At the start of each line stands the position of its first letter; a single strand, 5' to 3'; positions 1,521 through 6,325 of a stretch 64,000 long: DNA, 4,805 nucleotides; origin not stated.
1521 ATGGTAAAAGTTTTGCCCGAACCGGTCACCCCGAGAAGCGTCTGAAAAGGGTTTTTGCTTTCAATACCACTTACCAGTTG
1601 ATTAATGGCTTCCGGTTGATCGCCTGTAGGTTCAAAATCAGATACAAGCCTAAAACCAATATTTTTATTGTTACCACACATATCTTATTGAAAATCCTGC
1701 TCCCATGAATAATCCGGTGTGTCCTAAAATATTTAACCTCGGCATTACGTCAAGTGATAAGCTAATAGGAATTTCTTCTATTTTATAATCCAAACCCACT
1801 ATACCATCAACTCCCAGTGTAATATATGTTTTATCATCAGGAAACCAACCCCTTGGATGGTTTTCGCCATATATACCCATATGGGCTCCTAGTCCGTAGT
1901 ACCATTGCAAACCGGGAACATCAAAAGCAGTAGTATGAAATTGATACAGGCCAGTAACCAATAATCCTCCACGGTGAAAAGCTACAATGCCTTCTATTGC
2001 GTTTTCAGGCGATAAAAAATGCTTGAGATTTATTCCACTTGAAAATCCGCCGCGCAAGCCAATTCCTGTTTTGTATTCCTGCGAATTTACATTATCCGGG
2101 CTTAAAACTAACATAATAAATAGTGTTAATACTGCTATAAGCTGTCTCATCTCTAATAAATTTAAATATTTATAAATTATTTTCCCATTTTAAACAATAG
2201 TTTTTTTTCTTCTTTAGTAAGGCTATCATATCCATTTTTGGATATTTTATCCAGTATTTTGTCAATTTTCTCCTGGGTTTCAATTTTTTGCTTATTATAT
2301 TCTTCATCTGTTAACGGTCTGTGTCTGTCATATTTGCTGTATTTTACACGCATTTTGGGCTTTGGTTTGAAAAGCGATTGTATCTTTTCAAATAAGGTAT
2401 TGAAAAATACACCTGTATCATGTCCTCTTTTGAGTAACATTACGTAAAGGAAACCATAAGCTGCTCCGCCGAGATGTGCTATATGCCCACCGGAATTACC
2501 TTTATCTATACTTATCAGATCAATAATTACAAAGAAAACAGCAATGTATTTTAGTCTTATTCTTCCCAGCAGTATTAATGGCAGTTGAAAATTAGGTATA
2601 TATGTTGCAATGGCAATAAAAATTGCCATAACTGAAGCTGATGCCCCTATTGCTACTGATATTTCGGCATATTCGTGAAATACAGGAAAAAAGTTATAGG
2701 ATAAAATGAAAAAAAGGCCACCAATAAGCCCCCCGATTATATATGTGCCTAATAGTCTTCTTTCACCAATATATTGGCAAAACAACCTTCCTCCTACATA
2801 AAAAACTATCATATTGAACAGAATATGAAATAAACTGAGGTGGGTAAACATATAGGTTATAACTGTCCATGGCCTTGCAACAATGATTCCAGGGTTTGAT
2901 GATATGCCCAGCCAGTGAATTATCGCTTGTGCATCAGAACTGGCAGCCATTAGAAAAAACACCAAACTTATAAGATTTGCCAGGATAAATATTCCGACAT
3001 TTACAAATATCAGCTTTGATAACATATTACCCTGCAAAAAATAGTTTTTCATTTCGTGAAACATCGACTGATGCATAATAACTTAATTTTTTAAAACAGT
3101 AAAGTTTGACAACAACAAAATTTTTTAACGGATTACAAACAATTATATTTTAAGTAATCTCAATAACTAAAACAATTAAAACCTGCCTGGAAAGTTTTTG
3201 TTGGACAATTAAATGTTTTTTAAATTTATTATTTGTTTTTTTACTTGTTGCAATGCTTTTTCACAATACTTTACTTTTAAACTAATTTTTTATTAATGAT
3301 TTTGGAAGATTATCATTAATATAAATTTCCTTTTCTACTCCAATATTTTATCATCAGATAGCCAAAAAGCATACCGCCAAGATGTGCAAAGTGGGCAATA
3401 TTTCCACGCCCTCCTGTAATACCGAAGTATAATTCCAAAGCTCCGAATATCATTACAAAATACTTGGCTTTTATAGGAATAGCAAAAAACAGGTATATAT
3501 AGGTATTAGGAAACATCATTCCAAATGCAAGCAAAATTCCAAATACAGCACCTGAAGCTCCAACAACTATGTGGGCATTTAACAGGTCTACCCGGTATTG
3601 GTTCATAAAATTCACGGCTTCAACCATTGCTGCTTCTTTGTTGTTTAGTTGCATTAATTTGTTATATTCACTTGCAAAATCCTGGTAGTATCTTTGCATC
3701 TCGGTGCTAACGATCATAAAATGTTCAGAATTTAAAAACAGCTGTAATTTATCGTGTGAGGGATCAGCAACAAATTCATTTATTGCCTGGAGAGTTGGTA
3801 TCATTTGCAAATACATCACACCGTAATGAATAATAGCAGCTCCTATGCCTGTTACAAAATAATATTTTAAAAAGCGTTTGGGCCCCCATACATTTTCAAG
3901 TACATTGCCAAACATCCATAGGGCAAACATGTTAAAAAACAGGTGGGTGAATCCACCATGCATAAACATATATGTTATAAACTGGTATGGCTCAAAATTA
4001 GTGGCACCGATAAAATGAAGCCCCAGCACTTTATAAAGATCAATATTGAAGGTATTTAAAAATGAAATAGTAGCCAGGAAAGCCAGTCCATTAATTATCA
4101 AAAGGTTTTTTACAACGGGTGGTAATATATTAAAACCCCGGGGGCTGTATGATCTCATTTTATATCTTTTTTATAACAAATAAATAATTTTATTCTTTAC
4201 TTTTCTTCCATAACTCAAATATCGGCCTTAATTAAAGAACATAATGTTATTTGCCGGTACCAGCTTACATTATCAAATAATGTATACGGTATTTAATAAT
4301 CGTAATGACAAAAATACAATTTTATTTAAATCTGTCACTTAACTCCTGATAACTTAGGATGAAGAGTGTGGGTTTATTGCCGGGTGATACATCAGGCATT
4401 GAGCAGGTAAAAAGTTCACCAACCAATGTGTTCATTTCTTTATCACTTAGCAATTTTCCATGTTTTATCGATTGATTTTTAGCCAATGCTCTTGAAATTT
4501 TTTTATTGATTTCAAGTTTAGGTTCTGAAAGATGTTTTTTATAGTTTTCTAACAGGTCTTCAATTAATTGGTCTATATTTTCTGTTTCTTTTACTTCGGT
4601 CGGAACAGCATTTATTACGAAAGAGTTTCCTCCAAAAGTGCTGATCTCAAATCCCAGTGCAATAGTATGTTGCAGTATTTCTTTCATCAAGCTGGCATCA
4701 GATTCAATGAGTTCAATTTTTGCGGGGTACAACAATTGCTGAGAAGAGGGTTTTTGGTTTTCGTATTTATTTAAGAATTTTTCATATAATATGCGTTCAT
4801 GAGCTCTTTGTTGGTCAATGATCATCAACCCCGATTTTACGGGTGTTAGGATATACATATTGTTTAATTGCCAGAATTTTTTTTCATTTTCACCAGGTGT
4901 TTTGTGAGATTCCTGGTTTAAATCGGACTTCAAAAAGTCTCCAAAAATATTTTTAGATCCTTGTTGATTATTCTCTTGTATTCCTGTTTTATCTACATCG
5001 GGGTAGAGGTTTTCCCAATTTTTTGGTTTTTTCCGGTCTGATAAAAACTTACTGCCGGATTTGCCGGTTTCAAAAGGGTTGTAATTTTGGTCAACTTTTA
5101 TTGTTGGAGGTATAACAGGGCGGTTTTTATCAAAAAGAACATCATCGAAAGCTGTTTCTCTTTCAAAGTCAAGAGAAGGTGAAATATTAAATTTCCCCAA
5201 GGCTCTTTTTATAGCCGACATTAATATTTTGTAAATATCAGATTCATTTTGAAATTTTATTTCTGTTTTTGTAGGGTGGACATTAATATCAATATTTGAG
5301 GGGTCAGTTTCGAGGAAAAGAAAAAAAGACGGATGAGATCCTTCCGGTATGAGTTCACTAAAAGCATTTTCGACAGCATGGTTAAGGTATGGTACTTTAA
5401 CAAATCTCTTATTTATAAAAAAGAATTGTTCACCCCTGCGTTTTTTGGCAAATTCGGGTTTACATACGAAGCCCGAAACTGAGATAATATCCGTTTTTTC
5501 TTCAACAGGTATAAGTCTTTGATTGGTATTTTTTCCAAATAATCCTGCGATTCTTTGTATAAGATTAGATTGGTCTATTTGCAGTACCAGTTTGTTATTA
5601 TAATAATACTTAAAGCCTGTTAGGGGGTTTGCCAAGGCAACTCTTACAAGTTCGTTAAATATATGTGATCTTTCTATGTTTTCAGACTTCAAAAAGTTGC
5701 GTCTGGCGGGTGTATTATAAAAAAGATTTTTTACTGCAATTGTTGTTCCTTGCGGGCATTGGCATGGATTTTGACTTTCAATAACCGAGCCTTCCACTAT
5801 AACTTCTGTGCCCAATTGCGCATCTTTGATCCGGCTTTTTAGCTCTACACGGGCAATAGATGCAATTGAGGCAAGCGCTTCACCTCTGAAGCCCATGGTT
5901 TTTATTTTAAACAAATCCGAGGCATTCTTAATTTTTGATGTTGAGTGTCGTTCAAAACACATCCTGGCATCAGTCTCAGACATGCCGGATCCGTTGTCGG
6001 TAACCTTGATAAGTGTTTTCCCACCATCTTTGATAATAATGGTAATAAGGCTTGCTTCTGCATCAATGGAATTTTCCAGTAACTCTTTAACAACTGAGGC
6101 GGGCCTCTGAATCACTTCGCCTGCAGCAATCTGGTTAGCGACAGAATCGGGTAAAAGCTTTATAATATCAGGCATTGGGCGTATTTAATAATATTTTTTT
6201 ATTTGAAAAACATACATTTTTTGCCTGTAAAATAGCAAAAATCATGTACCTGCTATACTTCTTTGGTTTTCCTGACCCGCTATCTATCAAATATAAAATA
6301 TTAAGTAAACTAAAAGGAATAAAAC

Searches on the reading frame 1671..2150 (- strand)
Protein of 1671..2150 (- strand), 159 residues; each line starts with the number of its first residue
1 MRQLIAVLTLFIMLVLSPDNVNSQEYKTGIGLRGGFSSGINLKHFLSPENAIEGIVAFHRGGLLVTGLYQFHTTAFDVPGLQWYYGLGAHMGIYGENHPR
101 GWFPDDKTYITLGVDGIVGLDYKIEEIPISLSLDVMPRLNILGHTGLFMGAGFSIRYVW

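Call 33: find_encoding_contigs(protein=window:1671-2150:-, flank=10000, max_places=5)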
Protein window:1671-2150:- (159 aa): 5 contigs read that carry it; 4 places shown.
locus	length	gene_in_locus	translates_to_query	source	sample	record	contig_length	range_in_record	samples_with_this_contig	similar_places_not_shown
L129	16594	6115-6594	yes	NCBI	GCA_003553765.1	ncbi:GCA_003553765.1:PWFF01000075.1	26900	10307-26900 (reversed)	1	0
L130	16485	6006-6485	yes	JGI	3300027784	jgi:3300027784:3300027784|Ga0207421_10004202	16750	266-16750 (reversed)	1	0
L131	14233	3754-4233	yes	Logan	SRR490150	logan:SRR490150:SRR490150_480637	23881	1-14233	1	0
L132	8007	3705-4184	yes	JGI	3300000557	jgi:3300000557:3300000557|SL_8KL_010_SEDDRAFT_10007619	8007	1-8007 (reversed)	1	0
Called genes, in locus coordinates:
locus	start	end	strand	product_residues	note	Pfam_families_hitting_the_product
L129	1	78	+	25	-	?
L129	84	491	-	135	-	PF10861:DUF2784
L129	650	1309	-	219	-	PF01965:DJ-1_PfpI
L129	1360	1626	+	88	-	-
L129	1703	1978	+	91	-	-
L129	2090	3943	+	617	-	PF02518:HATPase_c, PF13589:HATPase_c_3, PF01119:DNA_mis_repair, PF08676:MutL_C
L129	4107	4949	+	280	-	PF08551:DUF1751, PF01694:Rhomboid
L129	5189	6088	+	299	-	PF01694:Rhomboid, PF20216:DUF6576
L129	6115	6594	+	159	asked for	-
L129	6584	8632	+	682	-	PF00270:DEAD (faint), PF04851:ResIII, PF17757:UvrB_inter, PF27431:UvrB_3rd, PF00271:Helicase_C, PF12344:UvrB, PF02151:UVR (weak)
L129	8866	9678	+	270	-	PF09603:Fib_succ_major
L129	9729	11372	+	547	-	PF18962:Por_Secre_tail, PF18998:Flg_new_2, PF09603:Fib_succ_major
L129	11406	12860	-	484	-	PF00474:SSF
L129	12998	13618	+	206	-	PF21176:RecR_HhH, PF02132:RecR_ZnF (weak), PF01751:Toprim, PF13662:Toprim_4, PF21175:RecR_C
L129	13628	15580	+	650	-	PF00535:Glycos_transf_2, PF10111:Glyco_tranf_2_2 (faint), PF13641:Glyco_tranf_2_3, PF13632:Glyco_trans_2_3 (weak), PF13727:CoA_binding_3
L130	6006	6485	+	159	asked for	-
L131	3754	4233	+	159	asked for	-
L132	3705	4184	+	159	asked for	-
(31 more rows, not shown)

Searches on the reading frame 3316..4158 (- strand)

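Call 45: search_protein_families(library=pfam, proteins=[window:3316-4158:-], max_evalue=0.00001)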
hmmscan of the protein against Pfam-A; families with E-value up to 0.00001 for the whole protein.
window:3316-4158:- (280 aa): 2 families
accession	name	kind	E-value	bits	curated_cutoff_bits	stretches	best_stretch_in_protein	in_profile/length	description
PF01694.28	Rhomboid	-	5.6e-29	101.6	22.6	2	56-114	3-61/143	Rhomboid domain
PF08551.15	DUF1751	-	4.1e-08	34.1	22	1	57-119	8-70/99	Eukaryotic integral membrane protein (DUF1751)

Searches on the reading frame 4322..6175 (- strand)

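Call 12: search_protein_families(library=pfam, proteins=[window:4322-6175:-])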
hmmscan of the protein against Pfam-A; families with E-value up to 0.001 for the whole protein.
window:4322-6175:- (617 aa): 4 families
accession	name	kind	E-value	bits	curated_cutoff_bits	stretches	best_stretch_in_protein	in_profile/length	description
PF01119.25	DNA_mis_repair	-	6.5e-39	132.7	26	1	209-326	1-118/119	DNA mismatch repair protein, C-terminal domain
PF08676.16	MutL_C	-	7.5e-29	100.7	25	1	436-574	3-140/142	MutL C terminal dimerisation domain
PF13589.12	HATPase_c_3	-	3.8e-11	43.6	25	1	26-120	4-98/137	Histidine kinase-, DNA gyrase B-, and HSP90-like ATPase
PF02518.31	HATPase_c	-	6.4e-09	36.7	26.4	1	23-87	4-64/111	Histidine kinase-, DNA gyrase B-, and HSP90-like ATPase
